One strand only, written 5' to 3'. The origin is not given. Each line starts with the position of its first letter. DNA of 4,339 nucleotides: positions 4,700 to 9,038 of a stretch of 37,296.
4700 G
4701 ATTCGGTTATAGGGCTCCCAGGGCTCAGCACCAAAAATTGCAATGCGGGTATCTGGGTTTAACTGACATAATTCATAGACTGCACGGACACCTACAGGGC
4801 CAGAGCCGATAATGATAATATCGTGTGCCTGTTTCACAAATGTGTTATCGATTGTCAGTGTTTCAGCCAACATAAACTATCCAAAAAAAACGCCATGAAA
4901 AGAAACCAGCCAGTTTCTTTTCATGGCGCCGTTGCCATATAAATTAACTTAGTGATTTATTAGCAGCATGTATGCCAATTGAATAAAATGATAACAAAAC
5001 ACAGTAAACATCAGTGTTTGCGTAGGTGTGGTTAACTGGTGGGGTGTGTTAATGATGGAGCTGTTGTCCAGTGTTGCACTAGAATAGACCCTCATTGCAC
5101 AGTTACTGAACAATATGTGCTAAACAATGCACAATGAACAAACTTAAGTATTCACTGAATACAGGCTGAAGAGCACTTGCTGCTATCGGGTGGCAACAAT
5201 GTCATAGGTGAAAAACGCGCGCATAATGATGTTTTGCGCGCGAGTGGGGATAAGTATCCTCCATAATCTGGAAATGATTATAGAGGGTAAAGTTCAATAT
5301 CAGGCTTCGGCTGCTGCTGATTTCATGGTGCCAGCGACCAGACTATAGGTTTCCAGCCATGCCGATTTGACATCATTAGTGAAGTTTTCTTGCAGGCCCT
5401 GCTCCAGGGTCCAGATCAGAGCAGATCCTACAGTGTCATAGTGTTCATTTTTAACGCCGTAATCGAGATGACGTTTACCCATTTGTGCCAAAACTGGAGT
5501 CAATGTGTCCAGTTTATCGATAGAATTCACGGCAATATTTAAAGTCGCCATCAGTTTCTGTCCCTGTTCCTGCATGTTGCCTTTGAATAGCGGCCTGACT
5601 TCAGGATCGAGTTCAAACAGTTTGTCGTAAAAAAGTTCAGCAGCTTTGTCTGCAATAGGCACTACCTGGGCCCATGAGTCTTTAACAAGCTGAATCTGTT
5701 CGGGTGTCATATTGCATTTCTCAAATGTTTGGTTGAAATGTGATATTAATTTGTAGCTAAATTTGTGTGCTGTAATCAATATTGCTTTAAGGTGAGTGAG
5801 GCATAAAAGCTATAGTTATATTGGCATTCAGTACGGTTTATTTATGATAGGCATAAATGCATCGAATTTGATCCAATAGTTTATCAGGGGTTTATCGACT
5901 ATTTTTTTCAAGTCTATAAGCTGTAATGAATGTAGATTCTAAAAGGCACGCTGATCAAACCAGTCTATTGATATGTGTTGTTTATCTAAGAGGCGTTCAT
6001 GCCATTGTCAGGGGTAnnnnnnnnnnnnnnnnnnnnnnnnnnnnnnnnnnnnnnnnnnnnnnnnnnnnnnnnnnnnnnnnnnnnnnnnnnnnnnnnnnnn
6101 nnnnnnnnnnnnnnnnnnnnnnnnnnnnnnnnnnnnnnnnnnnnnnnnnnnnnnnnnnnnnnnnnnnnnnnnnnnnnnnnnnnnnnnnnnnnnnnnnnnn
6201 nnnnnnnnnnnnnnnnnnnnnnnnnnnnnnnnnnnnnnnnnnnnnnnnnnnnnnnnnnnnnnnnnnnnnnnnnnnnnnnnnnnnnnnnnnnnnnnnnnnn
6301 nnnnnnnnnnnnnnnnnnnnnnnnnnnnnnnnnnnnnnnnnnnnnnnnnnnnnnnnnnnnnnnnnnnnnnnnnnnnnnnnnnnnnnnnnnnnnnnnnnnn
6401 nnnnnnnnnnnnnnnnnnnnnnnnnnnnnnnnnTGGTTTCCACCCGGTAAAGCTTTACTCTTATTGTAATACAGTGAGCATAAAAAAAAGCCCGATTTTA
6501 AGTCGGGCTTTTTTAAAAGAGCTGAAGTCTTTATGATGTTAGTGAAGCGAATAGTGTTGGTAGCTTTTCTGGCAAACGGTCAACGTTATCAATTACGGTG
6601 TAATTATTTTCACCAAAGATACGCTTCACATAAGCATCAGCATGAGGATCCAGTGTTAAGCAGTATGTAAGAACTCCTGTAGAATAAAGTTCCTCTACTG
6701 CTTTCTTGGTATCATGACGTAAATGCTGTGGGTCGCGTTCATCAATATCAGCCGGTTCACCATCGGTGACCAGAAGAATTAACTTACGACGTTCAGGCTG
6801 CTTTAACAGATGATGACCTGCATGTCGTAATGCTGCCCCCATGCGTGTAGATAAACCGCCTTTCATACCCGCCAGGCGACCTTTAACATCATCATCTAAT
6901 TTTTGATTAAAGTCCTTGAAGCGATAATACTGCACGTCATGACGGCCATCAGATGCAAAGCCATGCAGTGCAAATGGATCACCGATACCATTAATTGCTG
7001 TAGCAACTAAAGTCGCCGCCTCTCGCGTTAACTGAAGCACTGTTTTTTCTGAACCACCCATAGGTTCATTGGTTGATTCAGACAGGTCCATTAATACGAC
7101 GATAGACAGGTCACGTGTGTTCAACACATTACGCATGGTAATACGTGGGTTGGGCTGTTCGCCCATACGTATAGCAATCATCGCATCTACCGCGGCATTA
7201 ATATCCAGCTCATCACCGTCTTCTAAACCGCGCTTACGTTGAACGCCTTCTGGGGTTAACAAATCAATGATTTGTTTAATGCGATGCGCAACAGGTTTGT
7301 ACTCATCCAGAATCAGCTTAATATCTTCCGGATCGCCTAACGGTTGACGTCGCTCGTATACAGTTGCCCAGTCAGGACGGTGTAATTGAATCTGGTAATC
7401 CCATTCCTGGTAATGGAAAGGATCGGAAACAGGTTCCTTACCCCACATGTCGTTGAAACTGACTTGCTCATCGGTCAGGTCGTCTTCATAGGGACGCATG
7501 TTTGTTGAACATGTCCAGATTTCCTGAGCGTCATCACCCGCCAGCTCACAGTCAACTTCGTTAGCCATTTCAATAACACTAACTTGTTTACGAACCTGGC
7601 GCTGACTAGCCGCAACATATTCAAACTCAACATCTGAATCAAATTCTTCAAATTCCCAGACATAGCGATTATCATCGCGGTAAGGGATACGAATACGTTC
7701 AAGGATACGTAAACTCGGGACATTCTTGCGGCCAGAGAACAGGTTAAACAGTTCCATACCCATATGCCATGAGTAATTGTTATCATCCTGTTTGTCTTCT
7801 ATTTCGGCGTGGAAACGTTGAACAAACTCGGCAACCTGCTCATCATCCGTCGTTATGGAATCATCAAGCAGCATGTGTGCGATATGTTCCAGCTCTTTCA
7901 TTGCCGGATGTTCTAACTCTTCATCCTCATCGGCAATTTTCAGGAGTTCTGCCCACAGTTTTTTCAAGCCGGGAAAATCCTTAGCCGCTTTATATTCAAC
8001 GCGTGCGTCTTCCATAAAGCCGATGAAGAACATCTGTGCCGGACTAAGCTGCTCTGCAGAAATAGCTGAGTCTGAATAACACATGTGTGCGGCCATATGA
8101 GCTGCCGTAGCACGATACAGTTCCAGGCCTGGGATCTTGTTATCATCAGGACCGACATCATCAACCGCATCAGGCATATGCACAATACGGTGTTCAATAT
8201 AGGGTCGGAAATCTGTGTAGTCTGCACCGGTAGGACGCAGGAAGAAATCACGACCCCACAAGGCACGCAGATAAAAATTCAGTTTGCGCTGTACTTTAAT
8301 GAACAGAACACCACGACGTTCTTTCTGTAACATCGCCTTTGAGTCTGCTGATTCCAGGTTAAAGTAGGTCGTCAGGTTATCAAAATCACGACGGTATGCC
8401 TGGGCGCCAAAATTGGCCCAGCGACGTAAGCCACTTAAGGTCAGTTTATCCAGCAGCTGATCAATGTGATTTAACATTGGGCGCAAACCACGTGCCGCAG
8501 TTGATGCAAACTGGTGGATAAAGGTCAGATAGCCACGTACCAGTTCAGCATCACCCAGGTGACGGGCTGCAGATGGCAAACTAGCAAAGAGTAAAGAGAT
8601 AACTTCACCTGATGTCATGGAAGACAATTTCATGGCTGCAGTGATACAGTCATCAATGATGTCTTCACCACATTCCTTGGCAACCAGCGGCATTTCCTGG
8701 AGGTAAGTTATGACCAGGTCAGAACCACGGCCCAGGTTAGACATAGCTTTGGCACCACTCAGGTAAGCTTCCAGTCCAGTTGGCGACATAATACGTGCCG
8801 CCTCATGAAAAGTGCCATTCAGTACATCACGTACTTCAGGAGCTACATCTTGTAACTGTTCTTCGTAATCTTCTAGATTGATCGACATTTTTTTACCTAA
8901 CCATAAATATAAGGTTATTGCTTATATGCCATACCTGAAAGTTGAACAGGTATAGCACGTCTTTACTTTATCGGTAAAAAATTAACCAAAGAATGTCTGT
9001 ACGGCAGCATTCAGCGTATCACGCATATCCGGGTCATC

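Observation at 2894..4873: NOX-like design from different parts: NirB-type flavoprotein + BFD [2Fe-2S] + 5-TM domain with two His-x13-His pairs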

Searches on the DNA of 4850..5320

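Call 85: search_rna_families(source=window, start=4850, end=5320, threshold=evalue, max_evalue=5)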
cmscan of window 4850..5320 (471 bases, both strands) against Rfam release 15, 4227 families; matches with E-value up to 5: 8.
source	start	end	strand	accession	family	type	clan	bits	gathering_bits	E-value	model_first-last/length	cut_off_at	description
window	5205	5284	-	RF04312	trpB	Cis-reg;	-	24.2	59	0.38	1-107/107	no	trpB ncRNA motif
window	4874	4902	+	RF02098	DGCR5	Gene; lncRNA;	-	19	50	0.44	19-49/49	no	DiGeorge syndrome critical region gene 5 conserved region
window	4923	4976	-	RF03032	narK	Cis-reg;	-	15.9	43.2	1.4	1-72/72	no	narK RNA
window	5020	5069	+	RF01890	lincRNA-p21_2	Gene; lncRNA;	-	15.6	70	2.1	1-52/52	no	LincRNA-p21 conserved region 2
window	4876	4945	+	RF02625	WsnRNA46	Gene; sRNA;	-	15.4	65.3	4.6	1-151/151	no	Wolbachia sRNA 46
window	5062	5132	-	RF00430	SNORA54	Gene; snRNA; snoRNA; HACA-box;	CL00034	14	60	3.6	1-129/129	no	Small nucleolar RNA SNORA54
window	4887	5092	-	RF00615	LhrA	Gene; sRNA;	-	13.2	100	0.54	1-269/269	no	Listeria Hfq binding LhrA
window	5237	5313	-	RF01894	PCA3_2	Gene; lncRNA;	-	11.5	100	0.5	330-409/409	no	Prostate cancer antigen RNA 3 conserved region 2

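Call 87: search_rna_families(source=window, start=4874, end=5010, threshold=evalue, max_evalue=2, show_alignments=3)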
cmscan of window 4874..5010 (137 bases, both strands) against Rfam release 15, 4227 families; matches with E-value up to 2: 10.
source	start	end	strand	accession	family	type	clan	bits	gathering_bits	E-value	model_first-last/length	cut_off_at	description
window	4888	4929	-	RF03790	MIR8008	Gene; miRNA;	-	25.9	66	0.0012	1-55/55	no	MIR8008 microRNA precursor family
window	4874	4949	-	RF01483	rli56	Cis-reg;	-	21.6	47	0.11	1-94/100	3'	Listeria sRNA rli56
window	4890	4929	-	RF04258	mir-994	Gene; miRNA;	-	21.2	93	0.032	1-81/81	no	mir-994 microRNA precursor family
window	4874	4902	+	RF02098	DGCR5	Gene; lncRNA;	-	19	50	0.13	19-49/49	5'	DiGeorge syndrome critical region gene 5 conserved region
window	4878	4944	-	RF04079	MIR161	Gene; miRNA;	-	18.9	90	0.065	1-136/136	no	MIR161 microRNA precursor family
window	4886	4933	-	RF03659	MIR2871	Gene; miRNA;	-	18.4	99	0.26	1-118/118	no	MIR2871 microRNA precursor family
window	4890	4929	+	RF04258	mir-994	Gene; miRNA;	-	17.8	93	0.28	1-81/81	no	mir-994 microRNA precursor family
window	4883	5003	-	RF00378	Qrr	Gene; sRNA;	-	16.6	50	0.59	1-108/108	no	Qrr RNA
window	4923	4976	-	RF03032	narK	Cis-reg;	-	15.9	43.2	0.4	1-72/72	no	narK RNA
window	4887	5010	-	RF00615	LhrA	Gene; sRNA;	-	10.5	100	1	141-269/269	5'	Listeria Hfq binding LhrA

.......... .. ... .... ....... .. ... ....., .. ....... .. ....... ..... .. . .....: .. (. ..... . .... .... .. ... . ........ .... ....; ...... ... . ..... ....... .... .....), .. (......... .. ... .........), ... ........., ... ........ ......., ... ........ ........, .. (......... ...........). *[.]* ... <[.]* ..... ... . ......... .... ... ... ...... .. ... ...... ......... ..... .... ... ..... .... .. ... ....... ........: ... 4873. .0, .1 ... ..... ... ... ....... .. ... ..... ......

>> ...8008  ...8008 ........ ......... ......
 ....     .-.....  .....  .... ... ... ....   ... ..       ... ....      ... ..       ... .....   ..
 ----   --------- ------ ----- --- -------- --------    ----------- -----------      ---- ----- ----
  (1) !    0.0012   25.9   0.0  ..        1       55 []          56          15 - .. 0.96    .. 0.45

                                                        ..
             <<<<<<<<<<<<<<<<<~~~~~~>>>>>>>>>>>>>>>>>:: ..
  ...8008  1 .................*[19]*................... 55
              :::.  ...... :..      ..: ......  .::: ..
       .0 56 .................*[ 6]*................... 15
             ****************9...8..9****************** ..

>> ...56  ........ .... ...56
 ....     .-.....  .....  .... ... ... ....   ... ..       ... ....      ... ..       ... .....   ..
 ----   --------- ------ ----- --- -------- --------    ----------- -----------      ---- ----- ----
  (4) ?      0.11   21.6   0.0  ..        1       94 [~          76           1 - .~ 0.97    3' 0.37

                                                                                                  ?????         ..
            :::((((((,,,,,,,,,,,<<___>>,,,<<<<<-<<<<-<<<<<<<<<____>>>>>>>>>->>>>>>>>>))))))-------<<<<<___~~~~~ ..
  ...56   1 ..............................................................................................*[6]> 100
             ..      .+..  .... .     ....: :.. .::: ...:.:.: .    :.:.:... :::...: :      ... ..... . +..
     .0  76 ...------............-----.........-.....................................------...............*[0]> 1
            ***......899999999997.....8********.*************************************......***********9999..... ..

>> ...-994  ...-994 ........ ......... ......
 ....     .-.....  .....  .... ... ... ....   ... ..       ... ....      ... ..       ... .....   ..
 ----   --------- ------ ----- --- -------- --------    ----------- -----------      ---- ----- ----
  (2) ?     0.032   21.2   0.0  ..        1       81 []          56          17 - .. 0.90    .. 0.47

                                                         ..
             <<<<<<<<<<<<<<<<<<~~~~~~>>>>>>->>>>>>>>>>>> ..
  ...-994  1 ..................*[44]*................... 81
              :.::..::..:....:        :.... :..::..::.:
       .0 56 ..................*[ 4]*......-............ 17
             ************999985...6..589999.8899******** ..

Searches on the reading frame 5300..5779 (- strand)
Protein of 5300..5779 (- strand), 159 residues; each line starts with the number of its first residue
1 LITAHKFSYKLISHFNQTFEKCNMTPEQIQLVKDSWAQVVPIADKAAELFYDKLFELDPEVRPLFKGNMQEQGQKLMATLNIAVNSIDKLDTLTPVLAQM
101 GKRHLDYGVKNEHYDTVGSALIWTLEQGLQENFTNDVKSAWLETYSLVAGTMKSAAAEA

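Call 5: search_protein_families(library=pfam, proteins=[window:5300-5779:-], max_evalue=0.01)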
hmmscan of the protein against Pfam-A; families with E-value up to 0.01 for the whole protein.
window:5300-5779:- (159 aa): 1 family
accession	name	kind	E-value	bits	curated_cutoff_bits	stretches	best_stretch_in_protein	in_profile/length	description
PF00042.28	Globin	-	5.6e-17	62.7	22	1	50-152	3-117/117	Globin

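Call 7: search_protein_families(library=ncbifam, proteins=[window:5300-5779:-], max_evalue=0.001)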
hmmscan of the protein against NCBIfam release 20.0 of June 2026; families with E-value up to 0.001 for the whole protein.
window:5300-5779:- (159 aa): 1 family
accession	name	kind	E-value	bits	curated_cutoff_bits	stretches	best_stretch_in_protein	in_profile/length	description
NF009805.0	PRK13289.1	equivalog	9.6e-23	80.7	432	1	24-154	2-135/399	NO-inducible flavohemoprotein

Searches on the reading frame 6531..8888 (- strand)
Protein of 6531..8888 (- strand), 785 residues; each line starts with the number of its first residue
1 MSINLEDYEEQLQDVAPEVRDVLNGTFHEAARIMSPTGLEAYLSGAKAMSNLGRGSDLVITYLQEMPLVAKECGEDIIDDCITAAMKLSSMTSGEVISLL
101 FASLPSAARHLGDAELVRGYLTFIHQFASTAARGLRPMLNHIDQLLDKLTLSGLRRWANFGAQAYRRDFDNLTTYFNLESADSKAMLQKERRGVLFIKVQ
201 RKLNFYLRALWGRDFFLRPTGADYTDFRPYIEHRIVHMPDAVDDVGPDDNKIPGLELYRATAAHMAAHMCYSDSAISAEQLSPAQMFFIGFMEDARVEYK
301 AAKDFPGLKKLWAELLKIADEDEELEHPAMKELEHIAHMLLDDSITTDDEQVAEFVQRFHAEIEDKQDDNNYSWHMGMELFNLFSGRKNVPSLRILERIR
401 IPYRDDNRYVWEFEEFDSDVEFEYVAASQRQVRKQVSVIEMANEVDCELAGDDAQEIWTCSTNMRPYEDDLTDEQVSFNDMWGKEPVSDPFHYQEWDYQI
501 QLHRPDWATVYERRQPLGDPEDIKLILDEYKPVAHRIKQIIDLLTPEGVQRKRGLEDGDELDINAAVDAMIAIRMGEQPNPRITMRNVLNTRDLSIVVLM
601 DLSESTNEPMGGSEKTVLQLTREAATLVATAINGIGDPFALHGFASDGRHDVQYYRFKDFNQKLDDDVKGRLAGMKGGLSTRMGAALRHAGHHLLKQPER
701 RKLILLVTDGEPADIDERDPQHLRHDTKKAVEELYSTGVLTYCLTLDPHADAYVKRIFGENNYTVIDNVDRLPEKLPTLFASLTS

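Call 5: search_protein_families(library=pfam, proteins=[window:6531-8888:-], max_evalue=0.01)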
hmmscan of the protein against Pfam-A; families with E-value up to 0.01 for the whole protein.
window:6531-8888:- (785 aa): 2 families
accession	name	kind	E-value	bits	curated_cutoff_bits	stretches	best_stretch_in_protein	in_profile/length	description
PF00092.34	VWA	-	2.5e-09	38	23.8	1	596-767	2-160/174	von Willebrand factor type A domain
PF05762.20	VWA_CoxE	-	0.0094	15.8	26.4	0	672-718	123-167/222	VWA domain containing CoxE-like protein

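Call 7: search_protein_families(library=ncbifam, proteins=[window:6531-8888:-], max_evalue=0.001)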
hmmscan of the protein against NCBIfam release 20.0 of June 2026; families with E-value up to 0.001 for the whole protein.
window:6531-8888:- (785 aa): 0 families
